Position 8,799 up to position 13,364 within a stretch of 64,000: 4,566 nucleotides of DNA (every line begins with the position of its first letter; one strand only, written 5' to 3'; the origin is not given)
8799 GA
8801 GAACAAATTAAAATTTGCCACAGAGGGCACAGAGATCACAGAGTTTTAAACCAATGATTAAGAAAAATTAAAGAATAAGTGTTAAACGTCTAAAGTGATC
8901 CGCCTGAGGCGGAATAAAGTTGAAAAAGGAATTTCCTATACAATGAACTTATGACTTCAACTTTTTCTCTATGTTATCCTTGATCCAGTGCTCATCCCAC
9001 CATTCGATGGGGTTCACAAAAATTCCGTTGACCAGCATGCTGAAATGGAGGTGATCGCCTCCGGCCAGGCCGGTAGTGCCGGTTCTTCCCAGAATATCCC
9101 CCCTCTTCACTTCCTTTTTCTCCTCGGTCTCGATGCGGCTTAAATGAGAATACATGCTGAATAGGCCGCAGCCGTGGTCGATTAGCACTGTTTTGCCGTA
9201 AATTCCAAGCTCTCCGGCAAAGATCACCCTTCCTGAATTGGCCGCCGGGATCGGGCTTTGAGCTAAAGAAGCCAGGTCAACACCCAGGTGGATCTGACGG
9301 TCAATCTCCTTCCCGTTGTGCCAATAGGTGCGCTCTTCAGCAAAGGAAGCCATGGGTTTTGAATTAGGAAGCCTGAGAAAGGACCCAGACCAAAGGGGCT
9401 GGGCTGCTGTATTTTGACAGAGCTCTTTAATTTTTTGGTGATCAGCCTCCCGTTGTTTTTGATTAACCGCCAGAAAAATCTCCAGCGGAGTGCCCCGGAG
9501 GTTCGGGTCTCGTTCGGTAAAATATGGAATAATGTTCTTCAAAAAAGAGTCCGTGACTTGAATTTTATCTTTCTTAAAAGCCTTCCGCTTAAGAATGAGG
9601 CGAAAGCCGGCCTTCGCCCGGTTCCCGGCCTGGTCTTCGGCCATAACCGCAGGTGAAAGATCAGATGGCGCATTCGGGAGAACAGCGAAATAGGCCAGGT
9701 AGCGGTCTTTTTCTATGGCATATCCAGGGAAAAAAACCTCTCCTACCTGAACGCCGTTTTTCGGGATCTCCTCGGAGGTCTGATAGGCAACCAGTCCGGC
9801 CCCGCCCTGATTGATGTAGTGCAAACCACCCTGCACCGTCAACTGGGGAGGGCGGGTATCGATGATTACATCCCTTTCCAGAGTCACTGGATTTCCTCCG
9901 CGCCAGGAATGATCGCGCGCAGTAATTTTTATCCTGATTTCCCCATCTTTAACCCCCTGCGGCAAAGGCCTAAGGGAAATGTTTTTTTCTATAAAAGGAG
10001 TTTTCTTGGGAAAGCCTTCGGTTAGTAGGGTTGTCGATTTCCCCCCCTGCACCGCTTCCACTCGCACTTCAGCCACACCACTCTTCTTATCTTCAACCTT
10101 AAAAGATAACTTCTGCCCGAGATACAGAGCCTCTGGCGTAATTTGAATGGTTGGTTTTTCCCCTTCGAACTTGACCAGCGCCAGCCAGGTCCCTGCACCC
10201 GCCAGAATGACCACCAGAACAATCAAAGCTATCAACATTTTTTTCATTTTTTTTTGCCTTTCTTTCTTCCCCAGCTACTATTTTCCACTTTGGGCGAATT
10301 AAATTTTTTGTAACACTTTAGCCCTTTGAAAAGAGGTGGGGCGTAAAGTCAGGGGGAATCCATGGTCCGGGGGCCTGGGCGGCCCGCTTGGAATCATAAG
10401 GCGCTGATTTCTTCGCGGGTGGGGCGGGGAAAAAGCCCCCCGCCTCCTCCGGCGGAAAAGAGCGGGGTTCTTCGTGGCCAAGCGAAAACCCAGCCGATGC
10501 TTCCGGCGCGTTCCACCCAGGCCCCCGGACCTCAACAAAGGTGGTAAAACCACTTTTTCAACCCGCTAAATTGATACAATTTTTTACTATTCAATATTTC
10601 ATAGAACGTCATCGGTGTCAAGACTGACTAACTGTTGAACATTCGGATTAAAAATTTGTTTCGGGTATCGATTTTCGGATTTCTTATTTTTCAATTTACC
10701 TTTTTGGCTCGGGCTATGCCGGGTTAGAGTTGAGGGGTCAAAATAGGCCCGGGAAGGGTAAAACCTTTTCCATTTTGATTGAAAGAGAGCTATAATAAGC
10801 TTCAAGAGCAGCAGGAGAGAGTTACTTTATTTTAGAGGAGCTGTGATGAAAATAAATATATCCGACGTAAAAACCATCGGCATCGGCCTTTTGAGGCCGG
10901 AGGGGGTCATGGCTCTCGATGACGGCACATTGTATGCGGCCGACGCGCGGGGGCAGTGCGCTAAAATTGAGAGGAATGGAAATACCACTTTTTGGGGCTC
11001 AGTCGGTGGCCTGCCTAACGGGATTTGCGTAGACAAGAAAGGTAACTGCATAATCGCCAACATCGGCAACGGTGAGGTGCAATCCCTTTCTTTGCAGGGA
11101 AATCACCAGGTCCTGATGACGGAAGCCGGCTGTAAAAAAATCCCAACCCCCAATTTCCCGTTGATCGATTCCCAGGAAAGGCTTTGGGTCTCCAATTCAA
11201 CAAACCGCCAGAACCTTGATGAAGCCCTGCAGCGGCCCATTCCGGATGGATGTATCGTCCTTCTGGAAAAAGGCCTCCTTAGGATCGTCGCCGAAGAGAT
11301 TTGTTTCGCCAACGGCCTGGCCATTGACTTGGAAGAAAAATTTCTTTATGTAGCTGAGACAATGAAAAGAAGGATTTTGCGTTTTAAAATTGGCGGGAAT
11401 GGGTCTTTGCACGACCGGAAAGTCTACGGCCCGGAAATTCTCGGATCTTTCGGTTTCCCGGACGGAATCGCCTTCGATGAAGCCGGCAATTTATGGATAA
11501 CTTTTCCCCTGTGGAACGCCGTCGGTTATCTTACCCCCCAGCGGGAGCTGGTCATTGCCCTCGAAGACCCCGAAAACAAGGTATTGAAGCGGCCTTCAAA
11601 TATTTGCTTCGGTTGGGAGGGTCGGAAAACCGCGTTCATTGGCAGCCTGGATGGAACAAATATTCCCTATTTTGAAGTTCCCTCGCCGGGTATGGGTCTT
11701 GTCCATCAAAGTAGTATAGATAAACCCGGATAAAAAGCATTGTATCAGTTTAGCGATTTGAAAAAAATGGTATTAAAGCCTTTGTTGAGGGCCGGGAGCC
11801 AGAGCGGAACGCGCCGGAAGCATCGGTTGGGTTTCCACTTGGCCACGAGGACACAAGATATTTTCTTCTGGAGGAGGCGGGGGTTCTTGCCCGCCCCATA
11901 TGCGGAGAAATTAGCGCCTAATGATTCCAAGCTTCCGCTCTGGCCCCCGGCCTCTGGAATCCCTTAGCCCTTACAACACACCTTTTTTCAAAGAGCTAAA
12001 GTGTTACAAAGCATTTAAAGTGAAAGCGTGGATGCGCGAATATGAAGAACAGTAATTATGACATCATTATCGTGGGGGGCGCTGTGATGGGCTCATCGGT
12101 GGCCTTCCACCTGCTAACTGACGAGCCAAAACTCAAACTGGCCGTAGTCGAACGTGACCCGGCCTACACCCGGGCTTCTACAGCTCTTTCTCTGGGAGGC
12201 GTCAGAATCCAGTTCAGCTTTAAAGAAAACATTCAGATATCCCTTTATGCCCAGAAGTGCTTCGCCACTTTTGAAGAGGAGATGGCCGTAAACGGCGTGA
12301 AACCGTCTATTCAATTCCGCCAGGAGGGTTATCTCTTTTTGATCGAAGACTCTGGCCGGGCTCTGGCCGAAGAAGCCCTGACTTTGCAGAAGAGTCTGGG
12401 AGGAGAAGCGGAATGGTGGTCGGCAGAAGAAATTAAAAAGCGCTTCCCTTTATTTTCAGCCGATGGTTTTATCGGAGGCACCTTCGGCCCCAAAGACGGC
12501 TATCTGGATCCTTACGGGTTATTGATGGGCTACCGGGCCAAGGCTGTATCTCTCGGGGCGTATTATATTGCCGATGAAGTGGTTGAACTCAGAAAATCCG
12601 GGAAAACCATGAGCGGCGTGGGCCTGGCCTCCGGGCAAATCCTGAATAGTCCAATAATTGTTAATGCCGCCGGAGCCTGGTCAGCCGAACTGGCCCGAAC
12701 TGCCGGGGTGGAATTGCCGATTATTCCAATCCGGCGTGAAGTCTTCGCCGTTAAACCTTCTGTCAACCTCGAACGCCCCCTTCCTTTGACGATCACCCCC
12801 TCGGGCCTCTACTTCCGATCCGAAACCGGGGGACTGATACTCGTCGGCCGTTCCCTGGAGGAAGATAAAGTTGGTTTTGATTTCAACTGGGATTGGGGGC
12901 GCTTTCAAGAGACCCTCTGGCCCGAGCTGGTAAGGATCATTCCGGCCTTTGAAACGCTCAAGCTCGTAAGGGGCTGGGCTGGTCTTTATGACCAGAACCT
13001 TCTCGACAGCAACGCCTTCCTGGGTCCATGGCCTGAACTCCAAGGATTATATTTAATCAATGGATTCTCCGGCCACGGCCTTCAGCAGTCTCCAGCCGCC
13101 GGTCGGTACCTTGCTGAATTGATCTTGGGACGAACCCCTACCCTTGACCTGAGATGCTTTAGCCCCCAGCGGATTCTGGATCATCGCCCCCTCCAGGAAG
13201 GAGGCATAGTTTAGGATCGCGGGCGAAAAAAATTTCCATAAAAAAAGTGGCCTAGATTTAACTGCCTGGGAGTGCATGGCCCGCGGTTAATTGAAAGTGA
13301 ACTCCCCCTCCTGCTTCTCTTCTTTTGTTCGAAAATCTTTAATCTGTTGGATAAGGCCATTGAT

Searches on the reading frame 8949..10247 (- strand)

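Call 65: search_protein_families(library=pfam, proteins=[window:8949-10247:-], max_evalue=0.00001)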
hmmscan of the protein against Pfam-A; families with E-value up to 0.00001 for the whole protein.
window:8949-10247:- (432 aa): 1 family
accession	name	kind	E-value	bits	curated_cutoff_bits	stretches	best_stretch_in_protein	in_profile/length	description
PF01551.29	Peptidase_M23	-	4.4e-26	91.4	28.7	1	319-413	2-96/96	Peptidase family M23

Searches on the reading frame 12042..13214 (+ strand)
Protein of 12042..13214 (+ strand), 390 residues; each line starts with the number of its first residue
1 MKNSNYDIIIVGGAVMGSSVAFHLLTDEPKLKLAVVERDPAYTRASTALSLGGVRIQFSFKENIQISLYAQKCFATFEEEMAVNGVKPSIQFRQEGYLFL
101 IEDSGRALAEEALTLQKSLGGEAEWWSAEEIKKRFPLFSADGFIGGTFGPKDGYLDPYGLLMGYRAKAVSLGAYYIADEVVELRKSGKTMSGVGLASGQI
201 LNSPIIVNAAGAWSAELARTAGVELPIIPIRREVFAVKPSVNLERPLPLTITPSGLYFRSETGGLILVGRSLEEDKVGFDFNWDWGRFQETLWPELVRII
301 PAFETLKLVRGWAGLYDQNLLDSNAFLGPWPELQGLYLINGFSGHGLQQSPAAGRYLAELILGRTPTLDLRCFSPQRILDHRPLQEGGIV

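Call 65: search_protein_families(library=pfam, proteins=[window:12042-13214:+], max_evalue=0.00001)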
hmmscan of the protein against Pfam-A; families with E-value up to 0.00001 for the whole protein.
window:12042-13214:+ (390 aa): 1 family
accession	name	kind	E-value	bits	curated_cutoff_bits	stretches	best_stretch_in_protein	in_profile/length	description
PF01266.30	DAO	-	5.3e-59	201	27.9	1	7-360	1-353/353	FAD dependent oxidoreductase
